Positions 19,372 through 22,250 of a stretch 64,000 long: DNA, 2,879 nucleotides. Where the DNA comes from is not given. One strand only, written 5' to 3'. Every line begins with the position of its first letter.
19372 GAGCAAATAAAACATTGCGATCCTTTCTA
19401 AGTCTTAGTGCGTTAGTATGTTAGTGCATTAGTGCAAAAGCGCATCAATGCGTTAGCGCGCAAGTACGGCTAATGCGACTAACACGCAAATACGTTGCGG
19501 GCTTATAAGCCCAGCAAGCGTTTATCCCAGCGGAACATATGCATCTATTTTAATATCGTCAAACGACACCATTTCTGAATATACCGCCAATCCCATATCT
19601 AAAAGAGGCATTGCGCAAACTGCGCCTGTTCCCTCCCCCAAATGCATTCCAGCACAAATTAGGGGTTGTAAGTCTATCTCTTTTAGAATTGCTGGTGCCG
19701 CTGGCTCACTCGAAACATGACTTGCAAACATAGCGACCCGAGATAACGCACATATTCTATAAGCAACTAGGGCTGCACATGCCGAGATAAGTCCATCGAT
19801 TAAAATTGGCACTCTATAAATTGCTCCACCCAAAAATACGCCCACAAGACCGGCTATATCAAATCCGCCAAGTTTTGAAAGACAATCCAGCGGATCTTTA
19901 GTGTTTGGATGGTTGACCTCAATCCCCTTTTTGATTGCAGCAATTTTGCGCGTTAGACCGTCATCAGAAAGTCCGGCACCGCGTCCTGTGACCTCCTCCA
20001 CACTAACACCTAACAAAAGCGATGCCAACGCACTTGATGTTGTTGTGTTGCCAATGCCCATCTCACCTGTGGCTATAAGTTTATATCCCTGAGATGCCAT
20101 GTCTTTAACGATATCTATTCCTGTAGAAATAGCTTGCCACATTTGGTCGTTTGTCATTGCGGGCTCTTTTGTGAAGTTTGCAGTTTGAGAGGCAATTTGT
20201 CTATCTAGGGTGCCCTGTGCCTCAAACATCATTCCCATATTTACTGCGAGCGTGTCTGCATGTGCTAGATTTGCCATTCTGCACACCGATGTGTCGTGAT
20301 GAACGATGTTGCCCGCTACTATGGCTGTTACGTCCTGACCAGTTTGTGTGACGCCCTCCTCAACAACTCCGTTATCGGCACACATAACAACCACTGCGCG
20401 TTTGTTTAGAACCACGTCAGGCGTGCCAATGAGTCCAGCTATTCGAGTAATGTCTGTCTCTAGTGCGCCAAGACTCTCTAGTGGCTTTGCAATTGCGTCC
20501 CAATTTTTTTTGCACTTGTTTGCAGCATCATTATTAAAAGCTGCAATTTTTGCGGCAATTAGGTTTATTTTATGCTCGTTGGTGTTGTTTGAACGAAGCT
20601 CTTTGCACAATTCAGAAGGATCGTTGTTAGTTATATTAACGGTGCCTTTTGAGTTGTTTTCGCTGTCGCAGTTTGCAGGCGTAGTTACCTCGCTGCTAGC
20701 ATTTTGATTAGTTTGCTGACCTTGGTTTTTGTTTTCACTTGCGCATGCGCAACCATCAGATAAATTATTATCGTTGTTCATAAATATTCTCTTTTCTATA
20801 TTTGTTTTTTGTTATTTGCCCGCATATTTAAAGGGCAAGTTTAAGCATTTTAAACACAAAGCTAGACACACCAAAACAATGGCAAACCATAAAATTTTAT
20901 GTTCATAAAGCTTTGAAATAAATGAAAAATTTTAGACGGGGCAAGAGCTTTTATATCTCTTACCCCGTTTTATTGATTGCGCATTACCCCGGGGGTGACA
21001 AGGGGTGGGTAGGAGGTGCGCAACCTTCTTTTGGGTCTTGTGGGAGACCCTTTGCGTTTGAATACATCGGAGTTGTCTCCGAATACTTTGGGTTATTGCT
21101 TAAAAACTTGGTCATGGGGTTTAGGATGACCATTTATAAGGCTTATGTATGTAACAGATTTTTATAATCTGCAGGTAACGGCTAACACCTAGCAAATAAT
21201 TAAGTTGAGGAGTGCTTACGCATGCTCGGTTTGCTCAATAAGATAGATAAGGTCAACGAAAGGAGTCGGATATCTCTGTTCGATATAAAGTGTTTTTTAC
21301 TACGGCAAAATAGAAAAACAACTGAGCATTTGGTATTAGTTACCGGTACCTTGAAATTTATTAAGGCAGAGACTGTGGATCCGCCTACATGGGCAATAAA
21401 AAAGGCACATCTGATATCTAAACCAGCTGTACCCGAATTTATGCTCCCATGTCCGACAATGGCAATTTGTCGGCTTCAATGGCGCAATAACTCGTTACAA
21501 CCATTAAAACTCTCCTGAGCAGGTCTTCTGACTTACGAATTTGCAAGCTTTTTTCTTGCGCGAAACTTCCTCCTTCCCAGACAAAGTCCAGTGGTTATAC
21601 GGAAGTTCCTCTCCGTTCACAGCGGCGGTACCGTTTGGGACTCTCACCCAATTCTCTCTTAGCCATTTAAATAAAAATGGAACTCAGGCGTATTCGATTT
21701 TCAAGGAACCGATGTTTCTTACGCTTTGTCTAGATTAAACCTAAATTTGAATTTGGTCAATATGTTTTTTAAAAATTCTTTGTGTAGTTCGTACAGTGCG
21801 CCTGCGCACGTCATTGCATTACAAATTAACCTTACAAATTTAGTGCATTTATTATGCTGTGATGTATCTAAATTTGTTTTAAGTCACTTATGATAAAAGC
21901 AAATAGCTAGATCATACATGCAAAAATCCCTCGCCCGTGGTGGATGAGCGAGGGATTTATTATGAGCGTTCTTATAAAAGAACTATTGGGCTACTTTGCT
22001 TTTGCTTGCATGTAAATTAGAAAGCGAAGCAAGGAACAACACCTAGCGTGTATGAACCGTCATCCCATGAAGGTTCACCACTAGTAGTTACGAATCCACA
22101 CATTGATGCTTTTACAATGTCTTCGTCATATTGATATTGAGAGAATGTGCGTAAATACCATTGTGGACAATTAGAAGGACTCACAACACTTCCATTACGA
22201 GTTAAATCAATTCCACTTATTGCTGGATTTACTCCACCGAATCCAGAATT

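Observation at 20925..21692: Cobalamin riboswitch stranded ~0.7 kb from cobT, followed by ~0.5 kb of ORF-free, hairpin-rich RNA and a strong terminator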

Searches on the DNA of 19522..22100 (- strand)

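Call 4: search_rna_families(source=window, start=20700, end=22100, threshold=evalue, max_evalue=10)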
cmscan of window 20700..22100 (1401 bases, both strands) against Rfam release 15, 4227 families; matches with E-value up to 10: 9.
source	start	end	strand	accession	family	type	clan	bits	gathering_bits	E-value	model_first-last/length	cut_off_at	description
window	21501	21702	-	RF00174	Cobalamin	Cis-reg; riboswitch;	CL00101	101.1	31.5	8.5e-26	1-189/189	no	Cobalamin riboswitch aptamer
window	21856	21966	+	RF01771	rnk_leader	Cis-reg; leader;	-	19.5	50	2.6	1-109/109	no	Enterobacteria rnk leader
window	20824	20898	-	RF01708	L17DE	Cis-reg;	-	18.2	37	2.5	1-78/78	no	L17 ribosomal protein downstream element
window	20904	20972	+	RF02938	COG2827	Gene; sRNA;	-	18.2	49.1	3.1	1-77/77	no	COG2827 RNA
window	20883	20971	-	RF02839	Ref66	Gene; antisense;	-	18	92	1.4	1-120/120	no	Enterococcus sRNA 66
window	21922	21977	-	RF00514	His_leader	Cis-reg; leader;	-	16.8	49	7.6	70-123/126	no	Histidine operon leader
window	20798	20902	+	RF01005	MIR530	Gene; miRNA;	-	16.4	85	5.6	36-139/172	no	MIR530 microRNA precursor family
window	21922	21985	+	RF01696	Chlorobi-1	Gene; sRNA;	-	12.9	50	3.5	1-67/67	no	Chlorobi-1 RNA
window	20893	20974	+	RF02763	IsrM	Gene; sRNA;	-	11.1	376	2.5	1-329/329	no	IsrM sRNA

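Call 9: search_rna_families(sources=[L001, L002, L003, L004], threshold=gathering)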
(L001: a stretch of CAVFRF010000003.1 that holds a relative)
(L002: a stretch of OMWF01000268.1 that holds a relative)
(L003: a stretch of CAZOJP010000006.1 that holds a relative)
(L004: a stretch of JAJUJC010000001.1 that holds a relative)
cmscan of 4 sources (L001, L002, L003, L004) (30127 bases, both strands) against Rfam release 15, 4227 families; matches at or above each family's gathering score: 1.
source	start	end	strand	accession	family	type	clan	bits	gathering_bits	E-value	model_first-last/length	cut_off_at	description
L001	2901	3099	+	RF00174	Cobalamin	Cis-reg; riboswitch;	CL00101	109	31.5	1e-26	1-189/189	no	Cobalamin riboswitch aptamer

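Call 21: search_rna_families(sources=[L005, L006, L009, L010, L011, L012, L015, L016, L017], threshold=gathering)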
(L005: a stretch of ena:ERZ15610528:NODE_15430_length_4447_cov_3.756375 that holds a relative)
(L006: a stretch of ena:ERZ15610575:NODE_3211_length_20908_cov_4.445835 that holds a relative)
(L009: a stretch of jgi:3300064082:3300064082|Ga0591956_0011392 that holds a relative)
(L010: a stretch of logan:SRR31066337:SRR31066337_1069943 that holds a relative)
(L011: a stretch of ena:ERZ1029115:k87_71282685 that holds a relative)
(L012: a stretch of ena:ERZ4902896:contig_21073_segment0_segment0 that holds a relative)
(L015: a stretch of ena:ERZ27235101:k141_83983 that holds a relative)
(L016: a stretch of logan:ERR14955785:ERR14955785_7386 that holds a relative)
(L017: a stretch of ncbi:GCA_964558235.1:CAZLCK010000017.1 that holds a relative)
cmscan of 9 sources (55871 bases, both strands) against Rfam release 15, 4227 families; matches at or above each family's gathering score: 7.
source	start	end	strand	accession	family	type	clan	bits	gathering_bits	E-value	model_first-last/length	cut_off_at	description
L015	1902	2102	+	RF00174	Cobalamin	Cis-reg; riboswitch;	CL00101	105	31.5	2.7e-25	1-189/189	no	Cobalamin riboswitch aptamer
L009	2124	2332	+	RF00174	Cobalamin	Cis-reg; riboswitch;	CL00101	104.9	31.5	3e-25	1-189/189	no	Cobalamin riboswitch aptamer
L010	692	900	+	RF00174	Cobalamin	Cis-reg; riboswitch;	CL00101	104.9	31.5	3e-25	1-189/189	no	Cobalamin riboswitch aptamer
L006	1813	2009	+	RF00174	Cobalamin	Cis-reg; riboswitch;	CL00101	103.3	31.5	8.2e-25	1-189/189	no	Cobalamin riboswitch aptamer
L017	2344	2560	+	RF00174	Cobalamin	Cis-reg; riboswitch;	CL00101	102.3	31.5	1.6e-24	1-189/189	no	Cobalamin riboswitch aptamer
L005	158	358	+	RF00174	Cobalamin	Cis-reg; riboswitch;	CL00101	97.1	31.5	4.8e-23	1-189/189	no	Cobalamin riboswitch aptamer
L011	2131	2334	+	RF00174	Cobalamin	Cis-reg; riboswitch;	CL00101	88.8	31.5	1.1e-20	1-189/189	no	Cobalamin riboswitch aptamer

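Call 37: search_rna_families(sources=[L025, L026, L027, L028], threshold=gathering)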
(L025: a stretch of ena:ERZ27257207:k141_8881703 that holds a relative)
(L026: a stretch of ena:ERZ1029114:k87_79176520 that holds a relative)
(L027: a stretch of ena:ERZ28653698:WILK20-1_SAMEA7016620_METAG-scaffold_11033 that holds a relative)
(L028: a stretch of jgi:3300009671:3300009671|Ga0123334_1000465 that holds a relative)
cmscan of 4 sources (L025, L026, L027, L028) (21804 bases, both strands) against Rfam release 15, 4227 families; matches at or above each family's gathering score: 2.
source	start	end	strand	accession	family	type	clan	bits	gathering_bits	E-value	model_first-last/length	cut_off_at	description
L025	1723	1925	+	RF00174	Cobalamin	Cis-reg; riboswitch;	CL00101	107.6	31.5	1.8e-26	1-189/189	no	Cobalamin riboswitch aptamer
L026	1826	2028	+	RF00174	Cobalamin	Cis-reg; riboswitch;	CL00101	106.8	31.5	3.3e-26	1-189/189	no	Cobalamin riboswitch aptamer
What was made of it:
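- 21501..21702 (-): Cobalamin (corrinoid) riboswitch aptamer, RF00174. The P1 3' strand ends at about 21514. The L5 region ACGGUACCGCC lies at 21634-21624. The same family hits 10 related loci at 89-109 bits (calls 9, 21, 37).
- On Cobalamin riboswitch (RF00174): 89-109 bits in 10 related loci (calls 9, 21, 37).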

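Call 75: search_rna_families(sources=[L009, L011, L025, L026, L015, L001, L017], threshold=evalue, max_evalue=10)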
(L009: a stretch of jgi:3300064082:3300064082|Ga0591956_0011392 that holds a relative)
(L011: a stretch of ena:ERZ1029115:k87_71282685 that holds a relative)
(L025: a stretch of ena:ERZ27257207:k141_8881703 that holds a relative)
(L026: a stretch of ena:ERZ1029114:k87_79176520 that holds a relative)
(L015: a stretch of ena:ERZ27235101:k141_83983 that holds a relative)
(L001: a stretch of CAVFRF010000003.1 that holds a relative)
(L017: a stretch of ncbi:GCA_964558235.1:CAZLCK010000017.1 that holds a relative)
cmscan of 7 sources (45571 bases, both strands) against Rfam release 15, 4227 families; matches with E-value up to 10: 11.
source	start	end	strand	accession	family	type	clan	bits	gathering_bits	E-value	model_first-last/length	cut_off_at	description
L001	2901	3099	+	RF00174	Cobalamin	Cis-reg; riboswitch;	CL00101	109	31.5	1.5e-26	1-189/189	no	Cobalamin riboswitch aptamer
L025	1723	1925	+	RF00174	Cobalamin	Cis-reg; riboswitch;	CL00101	107.6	31.5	3.8e-26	1-189/189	no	Cobalamin riboswitch aptamer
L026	1826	2028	+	RF00174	Cobalamin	Cis-reg; riboswitch;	CL00101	106.8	31.5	6.8e-26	1-189/189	no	Cobalamin riboswitch aptamer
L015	1902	2102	+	RF00174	Cobalamin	Cis-reg; riboswitch;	CL00101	105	31.5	2.2e-25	1-189/189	no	Cobalamin riboswitch aptamer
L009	2124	2332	+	RF00174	Cobalamin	Cis-reg; riboswitch;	CL00101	104.9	31.5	2.4e-25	1-189/189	no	Cobalamin riboswitch aptamer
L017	2344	2560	+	RF00174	Cobalamin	Cis-reg; riboswitch;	CL00101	102.3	31.5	1.3e-24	1-189/189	no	Cobalamin riboswitch aptamer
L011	2131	2334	+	RF00174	Cobalamin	Cis-reg; riboswitch;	CL00101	88.8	31.5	9.3e-21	1-189/189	no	Cobalamin riboswitch aptamer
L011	2809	2903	-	RF02784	SorX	Gene; sRNA;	-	21.4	46.6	0.83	1-73/73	no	Singlet oxygen resistance RNA X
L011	6087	6153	+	RF01275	sR22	Gene; snRNA; snoRNA; CD-box;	-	20.7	40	6.2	1-58/58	no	Small nucleolar RNA sR22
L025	1402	1561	+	RF02225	sX6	Gene; sRNA;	-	20.5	40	0.25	1-342/342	no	Proteobacterial sRNA sX6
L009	1324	1367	+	RF01953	SOX2OT_exon3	Gene; lncRNA;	-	17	70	1.8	1-276/276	no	SOX2 overlapping transcript exon 3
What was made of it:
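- On Riboswitch-gated ncRNA of EutX/Rli55 type: No Rfam hit in the spacer of 8 loci at E <= 10 (calls 4, 75).
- On Tandem riboswitch leader: No family of Rfam 15 matches, including the cobalamin clan CL00101 (calls 4, 75).
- On 6C RNA (RF01066): No hit at E <= 10 (calls 4, 75).
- Closest known: EutX. Different: Here there is no ANTAR-like element and no Rfam hit (calls 4, 75).
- Closest known: 6C sRNA of Actinobacteria. Different: The Rfam scan gave no 6C hit even at E <= 10 (calls 4, 75).
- No second known aptamer is detected (calls 4, 75).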

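Call 92: build_rna_model(alignment_id=A10, structure=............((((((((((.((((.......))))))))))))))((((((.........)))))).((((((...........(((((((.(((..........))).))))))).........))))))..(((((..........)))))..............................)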
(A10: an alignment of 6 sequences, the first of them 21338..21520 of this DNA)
Model R1 built from alignment A10 (6 sequences, 186 columns); structure: as given.
model positions 176; base pairs 41; branch points 3; effective number of sequences 1.02; information 0.591 bits per position. Calibrated on 0.2 Mb of random sequence (short: E-values are rough).
structure used (alignment columns):
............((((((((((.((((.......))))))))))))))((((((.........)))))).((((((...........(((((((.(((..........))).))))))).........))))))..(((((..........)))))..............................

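Call 93: search_with_rna_model(model_id=R1, sources=[window, L001, L002, L003, L004, L005, L006, L009, L011, L012, L015, L017, L025, L026, L027, L028, L029], max_evalue=1, make_alignment=true)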
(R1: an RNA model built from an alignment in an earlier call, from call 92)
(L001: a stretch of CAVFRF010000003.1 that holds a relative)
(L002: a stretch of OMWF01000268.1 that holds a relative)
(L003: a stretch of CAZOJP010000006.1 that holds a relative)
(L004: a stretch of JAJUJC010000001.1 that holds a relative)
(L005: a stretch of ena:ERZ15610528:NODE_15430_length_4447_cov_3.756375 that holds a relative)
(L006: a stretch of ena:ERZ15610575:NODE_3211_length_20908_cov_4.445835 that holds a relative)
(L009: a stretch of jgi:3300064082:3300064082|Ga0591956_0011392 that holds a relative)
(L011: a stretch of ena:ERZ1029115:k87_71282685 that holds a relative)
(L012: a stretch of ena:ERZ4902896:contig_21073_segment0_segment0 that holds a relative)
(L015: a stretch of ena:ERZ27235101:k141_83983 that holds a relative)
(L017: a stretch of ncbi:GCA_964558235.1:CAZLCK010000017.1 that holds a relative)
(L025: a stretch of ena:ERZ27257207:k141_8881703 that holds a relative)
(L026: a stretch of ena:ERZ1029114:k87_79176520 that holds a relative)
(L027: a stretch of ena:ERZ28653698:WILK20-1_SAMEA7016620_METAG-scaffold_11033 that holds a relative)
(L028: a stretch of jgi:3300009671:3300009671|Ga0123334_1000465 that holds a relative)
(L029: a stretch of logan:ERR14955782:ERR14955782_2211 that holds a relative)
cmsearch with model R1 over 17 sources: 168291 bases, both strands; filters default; matches with E-value up to 1: 13.
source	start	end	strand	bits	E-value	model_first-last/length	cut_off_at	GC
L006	1990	2170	+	208.6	4e-57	1-176/176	no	0.48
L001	3080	3256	+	203.1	1.4e-55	1-176/176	no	0.49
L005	339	519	+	199.6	1.3e-54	1-176/176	no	0.44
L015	2083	2254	+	199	2e-54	1-176/176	no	0.53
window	21340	21520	-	195.4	2.1e-53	1-176/176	no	0.44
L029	644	816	+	193.7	6.5e-53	1-176/176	no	0.5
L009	2313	2491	+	107.4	1.7e-28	1-176/176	no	0.54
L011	2315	2506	+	105.4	6.3e-28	1-176/176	no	0.5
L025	1906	2087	+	105.2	7.1e-28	1-176/176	no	0.47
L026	2009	2193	+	100.6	1.5e-26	1-176/176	no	0.56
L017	2541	2748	+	35.7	3.4e-08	1-176/176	no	0.39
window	12787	12834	+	18.6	0.0024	76-122/176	no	0.4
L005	408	470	-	9.5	0.92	70-128/176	no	0.43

Alignment A11: 13 matches aligned to the model, 292 columns, each read 5' to 3' on its own strand. Consensus structure (alignment columns), stored with it:
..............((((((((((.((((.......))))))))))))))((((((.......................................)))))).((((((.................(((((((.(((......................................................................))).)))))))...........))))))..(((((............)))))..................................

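Call 94: search_with_rna_model(model_id=R1, sources=[window, L001, L005, L006, L009, L011, L015, L017, L025, L026, L029], max_evalue=0.00001, make_alignment=true)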
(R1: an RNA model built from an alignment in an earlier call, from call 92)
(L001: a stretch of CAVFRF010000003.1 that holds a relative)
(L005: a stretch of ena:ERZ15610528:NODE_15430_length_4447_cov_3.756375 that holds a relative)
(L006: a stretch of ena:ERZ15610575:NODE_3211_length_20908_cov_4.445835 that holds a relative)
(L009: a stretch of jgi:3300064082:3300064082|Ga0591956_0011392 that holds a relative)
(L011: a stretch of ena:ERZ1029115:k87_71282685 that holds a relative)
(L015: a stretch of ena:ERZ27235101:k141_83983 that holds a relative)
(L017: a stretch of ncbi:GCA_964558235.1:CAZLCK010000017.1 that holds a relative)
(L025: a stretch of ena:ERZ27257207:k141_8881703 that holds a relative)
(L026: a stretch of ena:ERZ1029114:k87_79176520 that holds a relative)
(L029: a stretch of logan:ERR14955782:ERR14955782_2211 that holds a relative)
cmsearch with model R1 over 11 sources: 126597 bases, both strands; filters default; matches with E-value up to 0.00001: 11.
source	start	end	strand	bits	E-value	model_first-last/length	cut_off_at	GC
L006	1990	2170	+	208.6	3e-57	1-176/176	no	0.48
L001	3080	3256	+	203.1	1.1e-55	1-176/176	no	0.49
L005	339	519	+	199.6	1e-54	1-176/176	no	0.44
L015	2083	2254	+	199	1.5e-54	1-176/176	no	0.53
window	21340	21520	-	195.4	1.6e-53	1-176/176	no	0.44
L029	644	816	+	193.7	4.9e-53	1-176/176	no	0.5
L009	2313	2491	+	107.4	1.3e-28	1-176/176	no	0.54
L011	2315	2506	+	105.4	4.8e-28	1-176/176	no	0.5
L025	1906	2087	+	105.2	5.4e-28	1-176/176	no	0.47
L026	2009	2193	+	100.6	1.1e-26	1-176/176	no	0.56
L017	2541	2748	+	35.7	2.5e-08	1-176/176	no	0.39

Alignment A12: 11 matches aligned to the model, 291 columns, each read 5' to 3' on its own strand. Consensus structure (alignment columns), stored with it:
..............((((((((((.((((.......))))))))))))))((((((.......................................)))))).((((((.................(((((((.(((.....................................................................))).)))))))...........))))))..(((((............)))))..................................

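Call 98: build_rna_model(alignment_id=A13, structure=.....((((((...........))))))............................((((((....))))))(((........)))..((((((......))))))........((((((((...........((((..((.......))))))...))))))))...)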
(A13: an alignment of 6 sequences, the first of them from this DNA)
Model R2 built from alignment A13 (6 sequences, 168 columns); structure: as given.
model positions 161; base pairs 35; branch points 4; effective number of sequences 1.15; information 0.589 bits per position. Calibrated on 0.2 Mb of random sequence (short: E-values are rough).
structure used (alignment columns):
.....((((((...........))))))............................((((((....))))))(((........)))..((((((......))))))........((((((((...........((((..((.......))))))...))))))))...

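Call 99: search_with_rna_model(model_id=R2, sources=[window, L001, L002, L003, L004, L005, L006, L009, L011, L012, L015, L016, L017, L025, L026, L027, L028, L029], max_evalue=0.01, make_alignment=true)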
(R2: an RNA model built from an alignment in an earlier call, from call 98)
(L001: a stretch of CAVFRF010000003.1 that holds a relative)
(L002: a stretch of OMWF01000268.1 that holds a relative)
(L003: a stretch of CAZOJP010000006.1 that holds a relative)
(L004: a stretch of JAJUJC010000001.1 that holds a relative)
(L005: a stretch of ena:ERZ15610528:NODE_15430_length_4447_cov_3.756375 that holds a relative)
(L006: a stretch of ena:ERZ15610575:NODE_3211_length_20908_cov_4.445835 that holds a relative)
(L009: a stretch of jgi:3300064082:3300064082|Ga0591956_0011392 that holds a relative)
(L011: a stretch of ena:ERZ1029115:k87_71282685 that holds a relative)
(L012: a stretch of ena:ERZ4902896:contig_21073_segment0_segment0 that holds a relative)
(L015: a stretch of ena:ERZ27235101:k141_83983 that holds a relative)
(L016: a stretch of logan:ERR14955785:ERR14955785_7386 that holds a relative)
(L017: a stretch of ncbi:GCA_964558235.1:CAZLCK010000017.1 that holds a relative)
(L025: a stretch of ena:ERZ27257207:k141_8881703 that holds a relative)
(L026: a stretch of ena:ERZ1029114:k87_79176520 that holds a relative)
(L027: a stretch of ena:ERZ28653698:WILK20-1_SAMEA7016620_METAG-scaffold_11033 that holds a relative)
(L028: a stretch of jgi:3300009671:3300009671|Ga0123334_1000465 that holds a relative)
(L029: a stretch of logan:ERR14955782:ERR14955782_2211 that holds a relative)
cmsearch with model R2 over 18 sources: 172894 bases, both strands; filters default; matches with E-value up to 0.01: 11.
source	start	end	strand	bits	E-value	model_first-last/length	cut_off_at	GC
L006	2370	2529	+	185.1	8.7e-50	1-161/161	no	0.59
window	20972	21136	-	180.6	1.5e-48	1-161/161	no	0.48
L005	726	892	+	172.2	3.4e-46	1-161/161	no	0.44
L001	3458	3619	+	171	7.4e-46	1-161/161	no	0.54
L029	1023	1180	+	162.1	2.2e-43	1-161/161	no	0.56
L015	2457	2615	+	160.8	5e-43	1-161/161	no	0.58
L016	71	229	+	155.4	1.6e-41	1-161/161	no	0.58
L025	2190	2338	+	73.8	9e-19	1-161/161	no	0.64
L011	2707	2867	+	53.9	3e-13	1-161/161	no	0.58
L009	2687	2832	+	48.7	8.6e-12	1-161/161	no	0.58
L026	2229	2380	+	36.4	2.3e-08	1-161/161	no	0.63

Alignment A14: 11 matches aligned to the model, 205 columns, each read 5' to 3' on its own strand. Consensus structure (alignment columns), stored with it:
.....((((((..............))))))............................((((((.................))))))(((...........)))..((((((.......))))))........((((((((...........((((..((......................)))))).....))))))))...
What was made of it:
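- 20972..21136 (-): 3' domain. It comprises hairpin D1 (21131-21110, loop AAACCCC), junction J1 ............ (21101-21090), D2 (21082-21067), D2b (21066-21053), D3 (21050-21033), and stem P-C (21025-20975) with an inner hairpin and the conserved internal loop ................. (21018-21002). CM R2 finds it in 11 loci at 36-185 bits and nowhere else in 173 kb (call 99).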
